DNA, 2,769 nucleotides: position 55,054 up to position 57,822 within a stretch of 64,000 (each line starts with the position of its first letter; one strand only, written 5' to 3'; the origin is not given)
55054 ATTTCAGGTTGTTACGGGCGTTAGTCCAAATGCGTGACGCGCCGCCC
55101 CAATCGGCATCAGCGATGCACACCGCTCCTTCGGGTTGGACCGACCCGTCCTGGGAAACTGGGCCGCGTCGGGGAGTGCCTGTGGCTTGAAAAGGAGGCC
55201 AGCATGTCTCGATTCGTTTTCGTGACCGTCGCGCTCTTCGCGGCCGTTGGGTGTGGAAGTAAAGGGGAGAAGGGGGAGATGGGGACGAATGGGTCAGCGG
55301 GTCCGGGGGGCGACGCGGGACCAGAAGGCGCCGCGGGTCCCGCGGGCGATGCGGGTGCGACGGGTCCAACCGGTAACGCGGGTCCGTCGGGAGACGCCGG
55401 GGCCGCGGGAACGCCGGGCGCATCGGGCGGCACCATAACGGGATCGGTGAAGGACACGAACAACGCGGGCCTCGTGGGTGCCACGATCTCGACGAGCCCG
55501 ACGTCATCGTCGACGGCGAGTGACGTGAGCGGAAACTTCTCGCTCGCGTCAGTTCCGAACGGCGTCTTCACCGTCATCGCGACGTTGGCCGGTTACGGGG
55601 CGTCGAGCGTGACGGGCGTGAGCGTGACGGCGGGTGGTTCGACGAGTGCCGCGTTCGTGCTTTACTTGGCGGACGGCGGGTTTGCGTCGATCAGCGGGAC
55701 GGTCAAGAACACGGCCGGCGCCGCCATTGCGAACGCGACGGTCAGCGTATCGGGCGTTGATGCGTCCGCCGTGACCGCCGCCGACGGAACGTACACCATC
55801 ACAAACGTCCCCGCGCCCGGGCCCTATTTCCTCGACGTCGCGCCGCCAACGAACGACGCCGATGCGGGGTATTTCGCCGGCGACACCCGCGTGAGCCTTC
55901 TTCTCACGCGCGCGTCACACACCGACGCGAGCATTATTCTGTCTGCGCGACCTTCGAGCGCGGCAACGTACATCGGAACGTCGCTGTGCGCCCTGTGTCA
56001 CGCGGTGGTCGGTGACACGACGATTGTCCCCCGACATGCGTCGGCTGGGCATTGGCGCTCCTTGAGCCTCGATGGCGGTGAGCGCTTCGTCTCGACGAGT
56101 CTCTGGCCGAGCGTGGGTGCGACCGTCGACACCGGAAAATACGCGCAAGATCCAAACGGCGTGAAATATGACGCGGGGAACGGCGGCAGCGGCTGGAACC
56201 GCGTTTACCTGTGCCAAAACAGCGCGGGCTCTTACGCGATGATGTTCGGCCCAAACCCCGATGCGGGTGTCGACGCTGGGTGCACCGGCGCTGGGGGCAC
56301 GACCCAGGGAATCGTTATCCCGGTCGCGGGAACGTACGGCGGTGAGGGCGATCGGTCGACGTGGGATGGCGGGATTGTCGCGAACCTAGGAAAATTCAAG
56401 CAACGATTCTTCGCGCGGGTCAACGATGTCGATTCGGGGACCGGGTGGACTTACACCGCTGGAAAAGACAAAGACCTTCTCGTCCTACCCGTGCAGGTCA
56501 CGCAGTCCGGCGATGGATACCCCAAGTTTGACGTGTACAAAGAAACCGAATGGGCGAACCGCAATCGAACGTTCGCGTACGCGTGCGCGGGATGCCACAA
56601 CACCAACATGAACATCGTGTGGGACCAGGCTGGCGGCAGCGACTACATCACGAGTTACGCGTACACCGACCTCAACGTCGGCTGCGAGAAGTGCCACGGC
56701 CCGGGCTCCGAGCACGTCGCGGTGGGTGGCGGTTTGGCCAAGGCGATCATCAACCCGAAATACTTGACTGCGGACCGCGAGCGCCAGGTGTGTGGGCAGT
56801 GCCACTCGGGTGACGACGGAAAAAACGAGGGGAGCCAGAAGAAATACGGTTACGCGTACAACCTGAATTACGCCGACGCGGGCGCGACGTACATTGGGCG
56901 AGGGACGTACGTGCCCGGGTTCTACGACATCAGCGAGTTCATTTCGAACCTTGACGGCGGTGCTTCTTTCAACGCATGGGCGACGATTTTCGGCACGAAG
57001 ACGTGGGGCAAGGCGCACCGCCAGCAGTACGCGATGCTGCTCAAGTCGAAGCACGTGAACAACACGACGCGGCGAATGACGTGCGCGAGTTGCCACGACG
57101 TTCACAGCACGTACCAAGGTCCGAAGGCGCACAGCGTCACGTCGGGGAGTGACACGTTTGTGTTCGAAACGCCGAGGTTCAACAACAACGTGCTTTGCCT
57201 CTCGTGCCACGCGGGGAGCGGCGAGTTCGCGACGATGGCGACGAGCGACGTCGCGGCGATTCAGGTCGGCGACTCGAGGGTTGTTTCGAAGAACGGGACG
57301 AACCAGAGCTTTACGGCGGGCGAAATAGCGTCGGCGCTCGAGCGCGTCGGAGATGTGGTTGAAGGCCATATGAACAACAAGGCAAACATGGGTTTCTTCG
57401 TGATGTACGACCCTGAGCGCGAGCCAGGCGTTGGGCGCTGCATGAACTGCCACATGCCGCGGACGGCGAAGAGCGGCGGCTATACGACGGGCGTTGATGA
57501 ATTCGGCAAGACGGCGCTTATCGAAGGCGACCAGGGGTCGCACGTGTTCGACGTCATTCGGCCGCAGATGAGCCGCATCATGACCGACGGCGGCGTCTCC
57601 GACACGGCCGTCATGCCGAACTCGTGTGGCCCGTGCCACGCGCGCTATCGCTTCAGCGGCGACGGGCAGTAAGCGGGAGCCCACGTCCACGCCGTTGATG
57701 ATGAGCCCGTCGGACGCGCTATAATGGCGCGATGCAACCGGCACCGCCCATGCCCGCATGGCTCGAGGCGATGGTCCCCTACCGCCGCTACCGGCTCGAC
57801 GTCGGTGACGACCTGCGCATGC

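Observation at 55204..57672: Lipoprotein combining a 20-triplet collagen-like Gly-X-Y segment with an octaheme cytochrome c domain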

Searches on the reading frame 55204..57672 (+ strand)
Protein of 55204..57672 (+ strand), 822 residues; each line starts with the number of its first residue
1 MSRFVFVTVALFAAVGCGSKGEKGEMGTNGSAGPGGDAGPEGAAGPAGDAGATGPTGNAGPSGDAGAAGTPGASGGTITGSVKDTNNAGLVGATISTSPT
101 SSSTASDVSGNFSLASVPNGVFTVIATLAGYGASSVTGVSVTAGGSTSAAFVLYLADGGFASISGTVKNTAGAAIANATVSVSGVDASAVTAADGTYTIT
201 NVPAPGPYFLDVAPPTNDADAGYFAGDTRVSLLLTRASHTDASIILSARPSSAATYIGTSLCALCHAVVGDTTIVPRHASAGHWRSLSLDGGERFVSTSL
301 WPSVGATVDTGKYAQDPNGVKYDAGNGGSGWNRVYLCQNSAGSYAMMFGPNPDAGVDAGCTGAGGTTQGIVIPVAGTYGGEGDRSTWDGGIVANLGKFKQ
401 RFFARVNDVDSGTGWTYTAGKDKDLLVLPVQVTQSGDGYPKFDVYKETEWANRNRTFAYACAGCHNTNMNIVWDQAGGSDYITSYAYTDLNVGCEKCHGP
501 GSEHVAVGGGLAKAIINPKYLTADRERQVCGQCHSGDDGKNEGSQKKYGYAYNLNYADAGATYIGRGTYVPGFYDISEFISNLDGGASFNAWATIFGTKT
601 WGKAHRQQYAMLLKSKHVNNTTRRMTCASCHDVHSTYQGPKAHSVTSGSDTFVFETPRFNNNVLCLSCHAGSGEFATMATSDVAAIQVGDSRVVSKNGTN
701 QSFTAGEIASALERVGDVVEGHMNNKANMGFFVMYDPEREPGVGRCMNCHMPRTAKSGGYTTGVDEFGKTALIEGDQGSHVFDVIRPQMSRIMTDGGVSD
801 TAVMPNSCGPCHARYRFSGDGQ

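Call 3: search_protein_families(library=pfam, proteins=[window:55204-57672:+], max_evalue=1)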
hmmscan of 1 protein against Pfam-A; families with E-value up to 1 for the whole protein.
window:55204-57672:+ (822 aa): 16 families
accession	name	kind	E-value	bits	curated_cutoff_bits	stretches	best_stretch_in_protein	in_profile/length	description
PF13620.12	CarboxypepD_reg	-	1.7e-24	86.4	32.3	2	77-153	1-81/82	Carboxypeptidase regulatory-like domain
PF13715.12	CarbopepD_reg_2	-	1.3e-16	60.8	32.2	2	78-137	1-61/88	CarboxypepD_reg-like domain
PF14522.11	Cytochrome_C7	-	3.5e-08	33.6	24.8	2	458-535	13-67/67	Cytochrome c7 and related cytochrome c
PF22113.1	Mtrc-MtrF_II-IV_dom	-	1.9e-06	28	30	2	451-545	46-139/176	Outer membrane cytochrome MtrC/MtrF-like, domains II/IV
PF01391.23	Collagen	-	1.2e-05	25.4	27.2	1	18-75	1-58/60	Collagen triple helix repeat (20 copies)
PF02335.20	Cytochrom_C552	-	1.6e-05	24.5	24.1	1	454-674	83-287/438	Cytochrome c552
PF09699.15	Paired_CXXCH_1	-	3e-05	24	20.6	1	625-671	7-38/41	Doubled CXXCH motif (Paired_CXXCH_1)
PF13435.11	Cytochrome_C554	-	0.00014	23.1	20.8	1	455-499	45-84/84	Cytochrome c554 and c-prime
PF14537.11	Cytochrom_c3_2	-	0.00029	21.7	25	1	459-538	7-68/79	Cytochrome c3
PF09430.16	EMC7_beta-sandw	-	0.0017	19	26.6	1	174-215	6-48/122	ER membrane protein complex subunit 7, beta-sandwich domain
PF22678.1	Cytochrom_c_NrfB-like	-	0.0021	19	27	0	622-637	56-71/89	Cytochrome c-type protein NrfB-like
PF03264.19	Cytochrom_NNT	-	0.027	14.7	24.1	1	522-671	31-166/174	NapC/NirT cytochrome c family, N-terminal region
PF18200.7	Big_11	-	0.029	14.7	25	1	177-203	33-59/87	Bacterial Ig-like domain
PF16571.11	FBP_C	-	0.094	12.7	27.2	0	232-269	46-83/155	FBP C-terminal treble-clef zinc-finger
PF15976.11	CooC_C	-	0.1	13.1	29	1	164-200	20-54/93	CS1-pili formation C-terminal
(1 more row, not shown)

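Call 4: search_protein_families(library=ncbifam, proteins=[window:55204-57672:+], max_evalue=1)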
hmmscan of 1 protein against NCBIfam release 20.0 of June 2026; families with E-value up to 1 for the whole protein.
window:55204-57672:+ (822 aa): 12 families
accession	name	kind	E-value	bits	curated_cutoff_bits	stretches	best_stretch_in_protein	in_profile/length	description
NF041028.1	decahem_GSU2203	exception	8.9e-16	58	325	2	459-537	37-111/317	GSU2203 family decaheme c-type cytochrome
NF041198.1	UshA_like_PCGU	equivalog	1.2e-13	50.5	275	2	452-537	436-511/519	UshA-like (seleno)protein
TIGR03508.1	decahem_SO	subfamily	3.6e-09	36.5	192.2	2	460-538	4-81/258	DmsE family decaheme c-type cytochrome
NF046116.1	adhesin_Lcl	equivalog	1.1e-07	30.7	500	1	19-76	118-220/431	collagen-like adhesin Lcl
NF038329.2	gly_rich_SclB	equivalog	3e-07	29.7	325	1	18-76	150-208/442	LPXTG-anchored collagen-like adhesin Scl2/SclB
TIGR04056.1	OMP_RagA_SusC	subfamily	7.9e-07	27.8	368.25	2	77-124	2-47/981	SusC/RagA family TonB-linked outer membrane protein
NF008659.0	PRK11659.1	equivalog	8.5e-07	28.8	184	1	452-538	40-121/188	cytochrome c nitrite reductase pentaheme subunit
NF038330.1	adhesin_SclA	exception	1.2e-06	28.5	400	1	18-77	201-260/405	LPXTG-anchored collagen-like adhesin Scl1/SclA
TIGR03146.1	cyt_nit_nrfB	equivalog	0.0014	18.9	166.6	2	454-537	7-94/145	cytochrome c nitrite reductase pentaheme subunit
NF038353.1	FxLYD_dom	domain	0.0044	16.9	23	1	159-203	2-46/71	FxLYD domain-containing protein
TIGR01905.1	paired_CXXCH_1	subfamily_domain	0.0078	16.1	25.2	0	626-636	8-18/41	doubled CXXCH domain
NF043010.1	Cyt554_Nsmonas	equivalog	0.16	11.3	400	1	457-504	79-121/238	cytochrome c-550 CycA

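Call 6: find_homologous_proteins(query=window:55204-57669:+, max_evalue=0.001)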
Query window:55204-57669:+ (822 aa): 86 proteins with E <= 0.001 among 8000 candidates.
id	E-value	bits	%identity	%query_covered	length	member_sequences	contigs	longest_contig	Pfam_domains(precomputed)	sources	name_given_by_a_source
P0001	0.0e+0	1869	100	100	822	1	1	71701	PF01391.24,PF13715.13,PF13620.13,PF02335.21,PF14522.12,PF22113.2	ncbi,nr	ncbi:MAG: carboxypeptidase regulatory-like domain-containing protein [Deltaproteobacteria bacterium]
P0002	6.0e-222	757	49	97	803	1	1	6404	PF01391.24,PF13715.13,PF13435.12,PF13620.13,PF14522.12,PF22113.2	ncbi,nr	ncbi:MAG: carboxypeptidase regulatory-like domain-containing protein [Deltaproteobacteria bacterium]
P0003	4.5e-207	708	48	93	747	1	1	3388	PF14537.12,PF13715.13,PF13435.12,PF13620.13,PF14522.12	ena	-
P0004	5.8e-207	708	47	94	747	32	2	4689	PF14537.12,PF13715.13,PF13435.12,PF13620.13,PF17210.10,PF14522.12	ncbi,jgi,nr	ncbi:MAG TPA: carboxypeptidase regulatory-like domain-containing protein [Anaerolineales bacterium]|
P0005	1.3e-205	703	47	94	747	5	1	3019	PF09699.16,PF14537.12,PF13715.13,PF13435.12,PF13620.13,PF17210.10,PF14522.12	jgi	-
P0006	8.2e-203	694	46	91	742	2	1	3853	PF09699.16,PF14537.12,PF13715.13,PF13435.12,PF13620.13,PF17210.10,PF14522.12,PF22113.2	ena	-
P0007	6.7e-202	691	47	93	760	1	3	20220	PF09699.16,PF14537.12,PF13715.13,PF13435.12,PF13620.13,PF13442.12,PF14522.12,PF22113.2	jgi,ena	-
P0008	1.2e-196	674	45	100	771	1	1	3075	PF09699.16,PF14537.12,PF13620.13,PF13442.12,PF17210.10,PF14522.12,PF13715.13,PF13435.12,PF14686.13,PF09430.17,PF22904.4,PF22113.2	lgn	-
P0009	1.7e-192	660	47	94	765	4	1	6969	PF09699.16,PF14537.12,PF13715.13,PF13435.12,PF13620.13,PF14522.12,PF22113.2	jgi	-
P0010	4.6e-192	658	48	91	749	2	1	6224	PF09699.16,PF14537.12,PF13715.13,PF14686.13,PF13620.13,PF09430.17,PF14522.12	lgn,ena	-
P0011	9.2e-192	657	46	91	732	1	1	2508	PF09699.16,PF14537.12,PF13715.13,PF13435.12,PF13620.13,PF14522.12,PF22113.2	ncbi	ncbi:MAG: carboxypeptidase regulatory-like domain-containing protein, partial [Planctomycetota bacte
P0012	5.4e-190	652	46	92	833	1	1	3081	PF13715.13,PF14686.13,PF13620.13,PF09430.17,PF22904.4,PF14522.12,PF22113.2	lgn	-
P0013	1.6e-188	647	46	93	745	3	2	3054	PF09699.16,PF14537.12,PF13715.13,PF13435.12,PF13620.13,PF14522.12,PF22113.2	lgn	-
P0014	3.5e-188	646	47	91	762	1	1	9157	PF09699.16,PF14537.12,PF13715.13,PF13620.13,PF14522.12,PF22113.2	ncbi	-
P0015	6.1e-186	638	46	95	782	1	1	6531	PF13715.13,PF13435.12,PF13620.13,PF14522.12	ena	-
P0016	1.4e-184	634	45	94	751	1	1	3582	PF09699.16,PF14537.12,PF13715.13,PF13620.13,PF14522.12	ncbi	-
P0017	6.0e-179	615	44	93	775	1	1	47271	PF01391.24,PF14537.12,PF13715.13,PF17802.8,PF13620.13,PF09430.17,PF22904.4,PF14522.12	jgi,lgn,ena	-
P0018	1.8e-176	607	45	88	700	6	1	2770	PF09699.16,PF13715.13,PF17802.8,PF13620.13,PF13442.12,PF22904.4,PF17210.10,PF14522.12,PF22113.2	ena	-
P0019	2.8e-174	600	45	81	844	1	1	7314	PF09699.16,PF14537.12,PF13715.13,PF13435.12,PF13620.13,PF14522.12,PF22113.2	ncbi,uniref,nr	ncbi:MAG: carboxypeptidase regulatory-like domain-containing protein [Candidatus Tectomicrobia bacte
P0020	5.2e-171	589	43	93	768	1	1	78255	PF13715.13,PF13620.13,PF14522.12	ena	-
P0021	5.5e-169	582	44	90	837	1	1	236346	PF09699.16,PF14537.12,PF13715.13,PF13435.12,PF13620.13,PF14522.12,PF22113.2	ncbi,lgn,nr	ncbi:MAG: carboxypeptidase regulatory-like domain-containing protein [Deltaproteobacteria bacterium]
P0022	2.7e-168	580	44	95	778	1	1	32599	PF14537.12,PF13715.13,PF13620.13,PF17210.10,PF14522.12,PF22113.2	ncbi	-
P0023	7.0e-168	578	44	94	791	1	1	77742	PF09699.16,PF14537.12,PF13715.13,PF17802.8,PF13620.13,PF09430.17,PF22904.4,PF17210.10,PF14522.12,PF22113.2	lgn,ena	-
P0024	5.5e-162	559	42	97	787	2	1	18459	PF01391.24,PF13715.13,PF25020.2,PF13435.12,PF15976.12,PF13620.13,PF14522.12,PF22113.2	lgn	-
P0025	3.7e-161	556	42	95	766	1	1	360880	PF09699.16,PF13715.13,PF13620.13,PF14522.12,PF22113.2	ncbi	-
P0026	7.7e-161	555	42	96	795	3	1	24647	PF01391.24,PF13715.13,PF13620.13,PF14522.12,PF22113.2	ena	-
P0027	1.3e-159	551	41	93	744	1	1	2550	PF09699.16,PF13715.13,PF13435.12,PF13620.13,PF14522.12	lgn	-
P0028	3.6e-157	543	40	97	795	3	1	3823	PF01391.24,PF09699.16,PF13715.13,PF15976.12,PF13620.13,PF02335.21,PF14522.12,PF22113.2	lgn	-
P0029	2.3e-151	524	39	99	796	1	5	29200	PF01391.24,PF09699.16,PF13715.13,PF13435.12,PF15976.12,PF13620.13,PF02335.21,PF14522.12,PF22113.2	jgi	jgi:hypothetical protein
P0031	2.2e-148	514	40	98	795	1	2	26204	PF01391.24,PF09699.16,PF14537.12,PF13715.13,PF13620.13,PF02335.21,PF14522.12,PF22113.2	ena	-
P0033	7.1e-130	453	40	63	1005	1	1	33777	PF13715.13,PF13620.13,PF22904.4,PF14522.12,PF22113.2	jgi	jgi:carboxypeptidase family protein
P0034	1.7e-127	445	39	70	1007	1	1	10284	PF13715.13,PF13620.13,PF22904.4,PF17210.10,PF14522.12,PF22113.2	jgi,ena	-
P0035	6.7e-126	440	37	73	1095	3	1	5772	PF01391.24,PF13715.13,PF13620.13,PF14522.12,PF22113.2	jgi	jgi:hypothetical protein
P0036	1.3e-123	432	41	59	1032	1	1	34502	PF01391.24,PF13715.13,PF14686.13,PF13620.13,PF09430.17,PF22904.4,PF14522.12,PF22113.2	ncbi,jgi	ncbi:MAG TPA: carboxypeptidase-like regulatory domain-containing protein [Polyangia bacterium]|jgi:h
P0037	1.5e-122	428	43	54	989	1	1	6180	PF13715.13,PF14686.13,PF13620.13,PF22904.4,PF14522.12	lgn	-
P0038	8.8e-118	413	37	61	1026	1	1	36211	PF09699.16,PF13715.13,PF13620.13,PF14522.12,PF22113.2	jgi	jgi:hypothetical protein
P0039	7.3e-114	400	41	53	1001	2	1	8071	PF13715.13,PF13620.13,PF22904.4,PF14522.12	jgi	jgi:hypothetical protein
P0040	2.9e-93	332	34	80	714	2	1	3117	PF09699.16,PF14537.12,PF13715.13,PF13620.13,PF14522.12,PF22113.2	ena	-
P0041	7.0e-92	327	34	80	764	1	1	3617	PF14537.12,PF13620.13,PF14522.12,PF22113.2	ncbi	-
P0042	1.2e-90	323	40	47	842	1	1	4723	PF13715.13,PF13620.13,PF22904.4,PF14522.12,PF22113.2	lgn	-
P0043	2.7e-65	239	31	88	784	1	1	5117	PF09699.16,PF13715.13,PF13620.13,PF14522.12,PF22113.2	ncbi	-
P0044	6.7e-60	221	30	90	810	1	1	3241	PF01391.24,PF09699.16,PF13715.13,PF14686.13,PF13620.13,PF14522.12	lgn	-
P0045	3.7e-47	179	30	90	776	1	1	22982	PF09699.16,PF13715.13,PF14686.13,PF13620.13,PF09430.17,PF22904.4,PF14522.12,PF22113.2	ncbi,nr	ncbi:MAG: carboxypeptidase regulatory-like domain-containing protein [Candidatus Hydrogenedentes bac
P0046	4.3e-30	123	34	19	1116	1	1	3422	PF08308.18,PF17802.8,PF23193.2,PF13620.13,PF17210.10,PF00754.32,PF13715.13,PF11008.15,PF22633.4,PF14686.13,PF15976.12,PF09430.17,PF22904.4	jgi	jgi:large repetitive protein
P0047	2.6e-20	90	26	30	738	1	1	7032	PF01391.24,PF09699.16,PF14537.12,PF14522.12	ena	-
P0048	1.1e-19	88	27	58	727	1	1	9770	PF01391.24,PF09699.16,PF14537.12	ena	-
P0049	1.2e-18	85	25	98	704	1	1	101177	PF01391.24,PF09699.16,PF14537.12,PF14522.12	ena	-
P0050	2.7e-17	80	27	82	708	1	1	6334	PF01391.24,PF09699.16,PF14537.12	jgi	jgi:predicted CXXCH cytochrome family protein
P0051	1.4e-16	78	48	7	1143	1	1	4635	PF02839.20,PF01391.24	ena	-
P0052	1.6e-16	78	35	15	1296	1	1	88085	PF01391.24,PF01410.24,PF00147.24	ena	-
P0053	2.7e-16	77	25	91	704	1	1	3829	PF01391.24,PF09699.16,PF14537.12,PF14522.12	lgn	-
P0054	4.9e-12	63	43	10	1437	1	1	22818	PF01391.24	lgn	-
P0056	2.6e-10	57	48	7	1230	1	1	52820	PF02839.20,PF01391.24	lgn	-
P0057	1.4e-8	51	34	23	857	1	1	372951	PF13715.13,PF14686.13,PF23194.2,PF08308.18,PF15976.12,PF00775.28,PF13620.13,PF02368.25,PF09430.17,PF22904.4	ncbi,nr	ncbi:MAG: carboxypeptidase regulatory-like domain-containing protein [Natrialbaceae archaeon]|nr:car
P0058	6.6e-8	49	38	15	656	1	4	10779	PF01391.24,PF13620.13,PF13447.12,PF14522.12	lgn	-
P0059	8.0e-8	49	44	16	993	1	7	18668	PF07646.22,PF13418.13,PF09118.18,PF08308.18,PF01344.32,PF25210.2,PF13620.13,PF13715.13,PF07250.18,PF13964.13,PF11008.15,PF14686.13,PF15976.12,PF09430.17,PF22904.4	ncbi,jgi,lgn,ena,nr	ncbi:MAG TPA: carboxypeptidase regulatory-like domain-containing protein [Candidatus Angelobacter sp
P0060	8.3e-8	49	36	18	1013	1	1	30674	PF09699.16,PF13715.13,PF13620.13,PF14522.12,PF22113.2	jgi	jgi:hypothetical protein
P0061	1.4e-7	48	47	7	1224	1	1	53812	PF02839.20,PF01391.24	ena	-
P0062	2.3e-7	47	48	7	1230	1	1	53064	PF02839.20,PF01391.24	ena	-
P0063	1.2e-6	45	48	7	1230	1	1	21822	PF02839.20,PF01391.24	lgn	-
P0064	1.5e-6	45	48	7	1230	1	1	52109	PF02839.20,PF01391.24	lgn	-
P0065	1.7e-6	45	40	13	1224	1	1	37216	PF02839.20,PF01391.24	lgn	-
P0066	2.4e-6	44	48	7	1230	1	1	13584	PF02839.20,PF01391.24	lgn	-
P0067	3.7e-6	43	48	7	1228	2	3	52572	PF02839.20,PF01391.24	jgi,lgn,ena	jgi:hypothetical protein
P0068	3.8e-6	43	38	13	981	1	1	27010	PF13715.13,PF08308.18,PF17802.8,PF13620.13,PF17210.10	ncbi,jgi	ncbi:MAG TPA: carboxypeptidase regulatory-like domain-containing protein [Myxococcales bacterium]|jg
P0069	4.4e-6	43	54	7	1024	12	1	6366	PF01391.24,PF13018.12,PF03895.22,PF05658.20,PF05662.20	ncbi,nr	ncbi:YadA-like family protein, partial [Glaesserella parasuis]|nr:YadA-like family protein [Glaesser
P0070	5.2e-6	43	36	14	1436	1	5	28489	PF13715.13,PF17789.8,PF02369.23,PF24025.2,PF17802.8,PF13620.13,PF09430.17,PF22904.4,PF17210.10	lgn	-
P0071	7.9e-6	42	40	12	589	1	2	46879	PF01391.24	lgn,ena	-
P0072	8.0e-6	42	51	7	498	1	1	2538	PF01391.24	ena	-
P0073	1.1e-5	42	48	7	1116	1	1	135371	PF02839.20,PF01391.24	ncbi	-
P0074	1.1e-5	42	53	7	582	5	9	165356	PF01391.24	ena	-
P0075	1.3e-5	42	46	7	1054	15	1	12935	PF01391.24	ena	-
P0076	2.9e-5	41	49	7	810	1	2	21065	PF01391.24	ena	-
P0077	5.4e-5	40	46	10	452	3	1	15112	PF01391.24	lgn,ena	-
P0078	7.4e-5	39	44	9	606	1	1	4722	PF01391.24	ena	-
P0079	9.8e-5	39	44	7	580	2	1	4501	PF01391.24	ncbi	-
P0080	1.5e-4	38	44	7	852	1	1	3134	PF01391.24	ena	-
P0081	2.2e-4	38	42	18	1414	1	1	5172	PF13715.13,PF14686.13,PF08308.18,PF17802.8,PF13620.13,PF09430.17,PF22904.4,PF17210.10,PF04185.20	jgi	jgi:hypothetical protein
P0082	2.8e-4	37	44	13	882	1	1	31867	PF02839.20,PF01391.24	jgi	jgi:hypothetical protein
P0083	4.0e-4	37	47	10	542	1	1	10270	PF01391.24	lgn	-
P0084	6.0e-4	36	53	7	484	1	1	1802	PF01391.24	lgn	-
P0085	8.4e-4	36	46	10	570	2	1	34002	PF01391.24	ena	-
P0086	9.1e-4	36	50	7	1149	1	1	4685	PF01391.24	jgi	jgi:hypothetical protein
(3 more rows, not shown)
